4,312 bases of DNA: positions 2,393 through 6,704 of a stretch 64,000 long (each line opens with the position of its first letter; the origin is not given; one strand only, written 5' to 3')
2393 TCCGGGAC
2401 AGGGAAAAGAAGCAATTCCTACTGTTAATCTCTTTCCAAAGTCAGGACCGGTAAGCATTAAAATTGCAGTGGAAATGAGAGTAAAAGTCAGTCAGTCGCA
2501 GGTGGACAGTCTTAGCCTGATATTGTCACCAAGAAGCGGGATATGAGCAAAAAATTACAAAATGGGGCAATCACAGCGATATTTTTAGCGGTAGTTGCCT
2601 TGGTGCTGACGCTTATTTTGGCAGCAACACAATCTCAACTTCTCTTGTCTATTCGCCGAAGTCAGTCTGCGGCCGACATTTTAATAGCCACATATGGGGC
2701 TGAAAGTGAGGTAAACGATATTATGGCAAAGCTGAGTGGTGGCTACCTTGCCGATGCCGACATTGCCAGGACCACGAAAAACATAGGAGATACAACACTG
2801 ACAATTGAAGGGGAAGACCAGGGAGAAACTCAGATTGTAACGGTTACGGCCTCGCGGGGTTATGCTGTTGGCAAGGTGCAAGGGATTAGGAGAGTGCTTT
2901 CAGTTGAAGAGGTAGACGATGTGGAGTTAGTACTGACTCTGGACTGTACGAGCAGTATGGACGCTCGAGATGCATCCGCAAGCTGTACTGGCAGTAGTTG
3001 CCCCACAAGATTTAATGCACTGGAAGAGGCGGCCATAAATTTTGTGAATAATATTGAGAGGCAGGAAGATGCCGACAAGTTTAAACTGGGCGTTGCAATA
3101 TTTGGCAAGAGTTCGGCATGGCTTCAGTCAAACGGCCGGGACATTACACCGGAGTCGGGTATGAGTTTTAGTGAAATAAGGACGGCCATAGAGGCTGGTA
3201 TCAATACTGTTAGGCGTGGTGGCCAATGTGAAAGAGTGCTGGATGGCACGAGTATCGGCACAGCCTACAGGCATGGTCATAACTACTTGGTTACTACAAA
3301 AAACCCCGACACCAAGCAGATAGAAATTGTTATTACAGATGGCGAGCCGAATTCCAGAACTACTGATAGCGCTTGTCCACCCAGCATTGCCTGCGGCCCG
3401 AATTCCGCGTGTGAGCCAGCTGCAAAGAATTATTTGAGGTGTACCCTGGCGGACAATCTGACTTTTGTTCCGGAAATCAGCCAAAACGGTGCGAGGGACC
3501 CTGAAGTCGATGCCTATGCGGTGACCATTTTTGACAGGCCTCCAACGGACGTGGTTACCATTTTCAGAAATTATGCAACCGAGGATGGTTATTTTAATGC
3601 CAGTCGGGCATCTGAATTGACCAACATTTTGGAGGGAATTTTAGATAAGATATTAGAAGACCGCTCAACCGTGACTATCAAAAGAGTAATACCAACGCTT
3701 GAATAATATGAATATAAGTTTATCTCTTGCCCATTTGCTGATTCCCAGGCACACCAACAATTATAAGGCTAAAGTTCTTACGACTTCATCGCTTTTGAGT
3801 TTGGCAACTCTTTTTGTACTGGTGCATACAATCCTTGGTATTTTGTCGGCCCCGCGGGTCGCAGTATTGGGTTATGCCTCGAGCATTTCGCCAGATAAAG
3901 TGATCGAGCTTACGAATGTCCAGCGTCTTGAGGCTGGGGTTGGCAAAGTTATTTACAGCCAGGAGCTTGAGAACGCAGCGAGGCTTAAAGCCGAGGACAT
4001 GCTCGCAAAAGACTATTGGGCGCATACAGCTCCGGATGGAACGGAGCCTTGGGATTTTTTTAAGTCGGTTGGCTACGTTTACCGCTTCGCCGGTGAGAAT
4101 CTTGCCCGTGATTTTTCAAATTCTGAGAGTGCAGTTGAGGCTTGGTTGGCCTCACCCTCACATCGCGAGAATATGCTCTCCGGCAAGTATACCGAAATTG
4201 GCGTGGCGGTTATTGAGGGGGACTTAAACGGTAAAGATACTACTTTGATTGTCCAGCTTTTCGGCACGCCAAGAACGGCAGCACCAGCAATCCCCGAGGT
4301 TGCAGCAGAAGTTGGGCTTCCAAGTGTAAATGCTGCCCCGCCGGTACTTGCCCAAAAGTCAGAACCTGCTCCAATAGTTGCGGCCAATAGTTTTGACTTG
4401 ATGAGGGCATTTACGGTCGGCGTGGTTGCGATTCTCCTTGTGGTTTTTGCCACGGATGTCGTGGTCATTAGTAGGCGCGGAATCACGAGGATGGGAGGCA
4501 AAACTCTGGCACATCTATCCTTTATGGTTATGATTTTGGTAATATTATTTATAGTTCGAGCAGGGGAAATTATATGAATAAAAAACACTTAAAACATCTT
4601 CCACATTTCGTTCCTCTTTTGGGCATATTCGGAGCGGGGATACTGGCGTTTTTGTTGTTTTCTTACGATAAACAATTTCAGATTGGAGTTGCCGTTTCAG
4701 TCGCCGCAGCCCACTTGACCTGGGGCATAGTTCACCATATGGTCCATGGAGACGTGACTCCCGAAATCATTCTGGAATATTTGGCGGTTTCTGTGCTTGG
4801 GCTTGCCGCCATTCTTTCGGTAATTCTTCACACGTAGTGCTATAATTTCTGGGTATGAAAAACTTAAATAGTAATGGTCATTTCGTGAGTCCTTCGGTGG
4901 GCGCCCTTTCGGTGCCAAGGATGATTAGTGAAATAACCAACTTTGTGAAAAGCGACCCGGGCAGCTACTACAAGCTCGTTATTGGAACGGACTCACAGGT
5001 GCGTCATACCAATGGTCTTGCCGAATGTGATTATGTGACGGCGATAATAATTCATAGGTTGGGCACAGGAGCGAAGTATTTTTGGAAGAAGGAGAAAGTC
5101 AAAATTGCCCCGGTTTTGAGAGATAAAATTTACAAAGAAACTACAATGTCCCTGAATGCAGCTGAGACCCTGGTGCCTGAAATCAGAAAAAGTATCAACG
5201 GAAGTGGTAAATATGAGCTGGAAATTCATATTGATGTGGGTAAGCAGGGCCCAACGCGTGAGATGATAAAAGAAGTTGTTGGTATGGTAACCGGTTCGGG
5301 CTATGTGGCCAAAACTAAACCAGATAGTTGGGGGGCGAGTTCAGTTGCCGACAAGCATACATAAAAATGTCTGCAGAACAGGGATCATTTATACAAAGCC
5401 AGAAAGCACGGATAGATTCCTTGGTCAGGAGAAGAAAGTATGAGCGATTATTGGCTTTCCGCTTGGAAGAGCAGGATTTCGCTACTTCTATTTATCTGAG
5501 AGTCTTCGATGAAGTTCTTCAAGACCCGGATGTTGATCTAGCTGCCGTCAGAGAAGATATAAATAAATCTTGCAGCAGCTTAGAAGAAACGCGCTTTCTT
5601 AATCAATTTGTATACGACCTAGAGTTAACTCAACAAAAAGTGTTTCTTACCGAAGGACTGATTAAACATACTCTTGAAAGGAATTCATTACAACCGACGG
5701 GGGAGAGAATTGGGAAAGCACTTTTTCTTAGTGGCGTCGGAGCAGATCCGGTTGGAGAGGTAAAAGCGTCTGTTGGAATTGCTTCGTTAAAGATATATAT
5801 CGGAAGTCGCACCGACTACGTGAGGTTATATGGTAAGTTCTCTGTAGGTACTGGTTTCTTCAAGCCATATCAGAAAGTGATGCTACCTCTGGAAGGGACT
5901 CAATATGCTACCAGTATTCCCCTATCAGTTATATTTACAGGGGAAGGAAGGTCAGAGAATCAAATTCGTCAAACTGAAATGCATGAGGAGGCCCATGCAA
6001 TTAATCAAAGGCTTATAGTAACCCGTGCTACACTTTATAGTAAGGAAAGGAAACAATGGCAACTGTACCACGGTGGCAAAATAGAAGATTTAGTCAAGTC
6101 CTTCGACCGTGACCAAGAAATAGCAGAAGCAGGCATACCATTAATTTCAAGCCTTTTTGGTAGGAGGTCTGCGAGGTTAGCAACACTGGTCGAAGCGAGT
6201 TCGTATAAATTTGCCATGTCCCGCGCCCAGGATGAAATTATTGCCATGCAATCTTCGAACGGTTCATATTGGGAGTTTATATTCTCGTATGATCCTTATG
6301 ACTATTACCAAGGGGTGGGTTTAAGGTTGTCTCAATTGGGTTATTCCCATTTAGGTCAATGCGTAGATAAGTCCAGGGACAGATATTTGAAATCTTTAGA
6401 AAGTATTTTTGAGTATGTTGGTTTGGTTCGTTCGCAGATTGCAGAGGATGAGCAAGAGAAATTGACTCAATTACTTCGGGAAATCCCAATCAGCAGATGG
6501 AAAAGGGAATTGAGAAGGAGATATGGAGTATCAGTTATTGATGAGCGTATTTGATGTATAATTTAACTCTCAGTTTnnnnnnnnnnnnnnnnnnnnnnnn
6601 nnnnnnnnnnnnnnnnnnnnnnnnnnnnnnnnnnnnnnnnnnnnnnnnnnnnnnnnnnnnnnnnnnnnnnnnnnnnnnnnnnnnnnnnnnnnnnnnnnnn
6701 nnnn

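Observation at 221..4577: Pseudopilin operon ending in putative adhesins: PA14-pilin, TadG-like vWA protein and CAP-domain protein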

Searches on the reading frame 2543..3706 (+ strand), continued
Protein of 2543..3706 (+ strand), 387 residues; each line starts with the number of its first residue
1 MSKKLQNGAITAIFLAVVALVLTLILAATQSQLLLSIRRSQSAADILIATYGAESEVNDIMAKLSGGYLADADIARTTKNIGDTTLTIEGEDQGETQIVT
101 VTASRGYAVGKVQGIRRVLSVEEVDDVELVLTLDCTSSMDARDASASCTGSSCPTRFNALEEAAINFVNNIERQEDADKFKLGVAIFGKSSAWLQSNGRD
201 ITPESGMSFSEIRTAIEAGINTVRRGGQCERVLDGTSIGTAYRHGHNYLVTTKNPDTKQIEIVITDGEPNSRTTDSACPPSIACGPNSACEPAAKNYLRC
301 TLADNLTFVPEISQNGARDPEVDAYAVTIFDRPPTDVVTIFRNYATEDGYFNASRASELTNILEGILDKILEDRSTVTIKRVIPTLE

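Call 65: search_protein_families(library=pfam, alignment_id=A1, max_evalue=0.01)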
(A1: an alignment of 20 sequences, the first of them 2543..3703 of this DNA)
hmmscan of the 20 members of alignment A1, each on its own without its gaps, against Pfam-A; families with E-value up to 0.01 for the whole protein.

A. member 1, window:2543-3703:+ (387 aa): 1 family
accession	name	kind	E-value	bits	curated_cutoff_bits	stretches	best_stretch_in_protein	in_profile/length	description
PF00092.34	VWA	-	0.00095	19.9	23.8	1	148-271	12-117/174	von Willebrand factor type A domain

B. families by the number of members that match (of 20 scanned): 2 families
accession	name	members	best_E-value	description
PF13519.12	VWA_2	19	7.9e-08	von Willebrand factor type A domain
PF00092.34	VWA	17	2.6e-07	von Willebrand factor type A domain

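Call 67: find_related_loci(query=L020:17739-19412:+, collection=metagenome_contigs, flank=10000)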
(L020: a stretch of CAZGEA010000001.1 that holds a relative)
Query L020:17739-19412:+ (558 aa) in metagenome_contigs; peptide patterns used: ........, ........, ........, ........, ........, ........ (x = any residue, [..] = any of these).
99 stretches matched a pattern; 48 encode a relative of the query (tblastn E <= 1e-3); 48 distinct loci.
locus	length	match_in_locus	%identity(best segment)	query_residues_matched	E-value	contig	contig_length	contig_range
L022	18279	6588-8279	61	1-558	0e+0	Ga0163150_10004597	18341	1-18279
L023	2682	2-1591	58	30-557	0e+0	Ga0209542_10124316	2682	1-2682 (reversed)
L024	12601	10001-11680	46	11-557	2e-158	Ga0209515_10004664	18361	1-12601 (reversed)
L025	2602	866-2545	46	11-557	7e-169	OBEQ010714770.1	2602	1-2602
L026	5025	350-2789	45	34-557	3e-161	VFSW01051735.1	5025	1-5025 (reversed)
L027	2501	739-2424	43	8-557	5e-163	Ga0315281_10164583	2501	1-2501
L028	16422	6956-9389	47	34-553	8e-153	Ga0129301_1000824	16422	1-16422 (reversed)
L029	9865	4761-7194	47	34-553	7e-153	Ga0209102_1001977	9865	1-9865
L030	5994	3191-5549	46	34-553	5e-151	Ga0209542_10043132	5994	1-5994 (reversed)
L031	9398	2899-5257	46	34-553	4e-150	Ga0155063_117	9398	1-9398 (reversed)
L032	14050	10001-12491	44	28-557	1e-149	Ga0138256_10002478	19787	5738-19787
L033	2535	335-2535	45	46-557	9e-159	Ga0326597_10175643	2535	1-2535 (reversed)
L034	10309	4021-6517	44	26-557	4e-149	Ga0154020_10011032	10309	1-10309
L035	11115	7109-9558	46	57-557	1e-148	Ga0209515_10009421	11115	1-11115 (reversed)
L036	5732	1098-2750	43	34-555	9e-141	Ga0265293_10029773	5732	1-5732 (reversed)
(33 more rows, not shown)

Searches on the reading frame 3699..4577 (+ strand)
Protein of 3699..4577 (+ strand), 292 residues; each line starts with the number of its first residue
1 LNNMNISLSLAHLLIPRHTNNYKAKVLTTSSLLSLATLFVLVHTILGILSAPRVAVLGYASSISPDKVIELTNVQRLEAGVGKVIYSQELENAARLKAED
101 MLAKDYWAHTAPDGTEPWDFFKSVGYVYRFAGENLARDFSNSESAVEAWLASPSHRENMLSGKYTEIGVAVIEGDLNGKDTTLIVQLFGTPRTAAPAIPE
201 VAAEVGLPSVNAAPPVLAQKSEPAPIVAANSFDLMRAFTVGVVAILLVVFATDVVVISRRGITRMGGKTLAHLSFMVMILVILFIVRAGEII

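Call 3: search_protein_families(library=pfam, proteins=[window:3699-4577:+], max_evalue=1)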
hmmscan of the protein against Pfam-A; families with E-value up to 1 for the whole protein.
window:3699-4577:+ (292 aa): 2 families
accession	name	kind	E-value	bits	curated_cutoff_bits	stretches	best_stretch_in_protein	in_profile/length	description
PF00188.32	CAP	-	1.1e-18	68.7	21.1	1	70-186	2-115/117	Cysteine-rich secretory protein family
PF22722.2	NA-iREase1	-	0.25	11.8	27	1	53-101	42-91/106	NACHT-associated inactive Restriction Endonuclease 1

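Call 4: search_protein_families(library=ncbifam, proteins=[window:3699-4577:+], max_evalue=1)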
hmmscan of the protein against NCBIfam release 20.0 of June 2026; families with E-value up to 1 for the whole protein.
window:3699-4577:+ (292 aa): 3 families
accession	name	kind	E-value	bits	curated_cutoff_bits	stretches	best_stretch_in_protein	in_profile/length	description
TIGR02909.1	spore_YkwD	subfamily_domain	3.1e-31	107.9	171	1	66-188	6-125/127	uncharacterized protein, YkwD family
NF052539.1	DivAsocLipDalA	equivalog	8.5e-15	55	200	1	67-173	50-156/169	divisome-associated lipoprotein DalA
TIGR03785.1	marine_sort_HK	equivalog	0.26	9.5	612.2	1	34-64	401-431/703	proteobacterial dedicated sortase system histidine kinase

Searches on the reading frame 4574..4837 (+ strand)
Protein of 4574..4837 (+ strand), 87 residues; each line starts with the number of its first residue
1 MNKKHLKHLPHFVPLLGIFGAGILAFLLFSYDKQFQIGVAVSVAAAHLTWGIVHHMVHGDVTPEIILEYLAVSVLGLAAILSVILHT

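Call 3: search_protein_families(library=pfam, proteins=[window:4574-4837:+], max_evalue=1)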
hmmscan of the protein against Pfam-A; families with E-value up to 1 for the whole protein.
window:4574-4837:+ (87 aa): 2 families
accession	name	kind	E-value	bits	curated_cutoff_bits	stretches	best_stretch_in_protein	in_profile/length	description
PF12576.13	DUF3754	-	0.099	13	27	1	32-80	58-106/137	Protein of unknown function (DUF3754)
PF11992.13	TgpA_N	-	0.32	10.4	30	1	5-75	13-80/333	TgpA N-terminal domain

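Call 4: search_protein_families(library=ncbifam, proteins=[window:4574-4837:+], max_evalue=1)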
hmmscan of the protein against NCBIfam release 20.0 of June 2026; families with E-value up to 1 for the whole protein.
window:4574-4837:+ (87 aa): 0 families

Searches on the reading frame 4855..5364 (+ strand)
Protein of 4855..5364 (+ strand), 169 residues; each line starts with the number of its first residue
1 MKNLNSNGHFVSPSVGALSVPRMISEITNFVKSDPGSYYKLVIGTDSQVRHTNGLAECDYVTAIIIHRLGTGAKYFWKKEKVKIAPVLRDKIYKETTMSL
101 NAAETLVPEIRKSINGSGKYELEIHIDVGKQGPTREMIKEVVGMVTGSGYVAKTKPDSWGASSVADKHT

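Call 3: search_protein_families(library=pfam, proteins=[window:4855-5364:+], max_evalue=1)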
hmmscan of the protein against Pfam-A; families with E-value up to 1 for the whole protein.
window:4855-5364:+ (169 aa): 1 family
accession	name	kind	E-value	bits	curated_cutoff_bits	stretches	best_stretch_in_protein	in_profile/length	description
PF04308.18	RNaseH_like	-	3.6e-48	163.6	25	1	23-169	2-144/145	Ribonuclease H-like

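Call 4: search_protein_families(library=ncbifam, proteins=[window:4855-5364:+], max_evalue=1)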
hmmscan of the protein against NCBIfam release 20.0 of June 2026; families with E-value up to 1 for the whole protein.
window:4855-5364:+ (169 aa): 1 family
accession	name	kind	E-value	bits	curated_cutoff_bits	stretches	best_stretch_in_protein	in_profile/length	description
TIGR01917.1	gly_red_sel_B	equivalog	0.044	12.7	602.2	1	61-165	146-249/431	glycine reductase complex selenoprotein B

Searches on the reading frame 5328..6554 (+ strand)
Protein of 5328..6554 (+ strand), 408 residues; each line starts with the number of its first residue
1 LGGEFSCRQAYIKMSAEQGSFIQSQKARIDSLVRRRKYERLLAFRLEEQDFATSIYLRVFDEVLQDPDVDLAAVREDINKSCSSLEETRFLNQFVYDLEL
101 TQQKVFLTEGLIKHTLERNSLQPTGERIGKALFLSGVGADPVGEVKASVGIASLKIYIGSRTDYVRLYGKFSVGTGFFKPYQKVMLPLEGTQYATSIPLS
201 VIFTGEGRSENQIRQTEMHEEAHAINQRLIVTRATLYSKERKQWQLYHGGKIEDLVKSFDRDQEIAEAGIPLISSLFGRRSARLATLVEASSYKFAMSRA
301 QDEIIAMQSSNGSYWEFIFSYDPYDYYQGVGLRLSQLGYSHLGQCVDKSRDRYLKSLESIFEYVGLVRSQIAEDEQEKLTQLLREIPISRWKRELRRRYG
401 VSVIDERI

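Call 3: search_protein_families(library=pfam, proteins=[window:5328-6554:+], max_evalue=1)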
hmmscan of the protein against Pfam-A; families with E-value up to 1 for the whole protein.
window:5328-6554:+ (408 aa): 1 family
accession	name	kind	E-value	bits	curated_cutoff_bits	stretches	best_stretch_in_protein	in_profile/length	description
PF16809.10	NleF_casp_inhib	-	0.18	12.3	24.1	1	345-385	79-119/145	NleF caspase inhibitor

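Call 4: search_protein_families(library=ncbifam, proteins=[window:5328-6554:+], max_evalue=1)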
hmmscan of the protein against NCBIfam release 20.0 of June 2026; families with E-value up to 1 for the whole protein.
window:5328-6554:+ (408 aa): 0 families
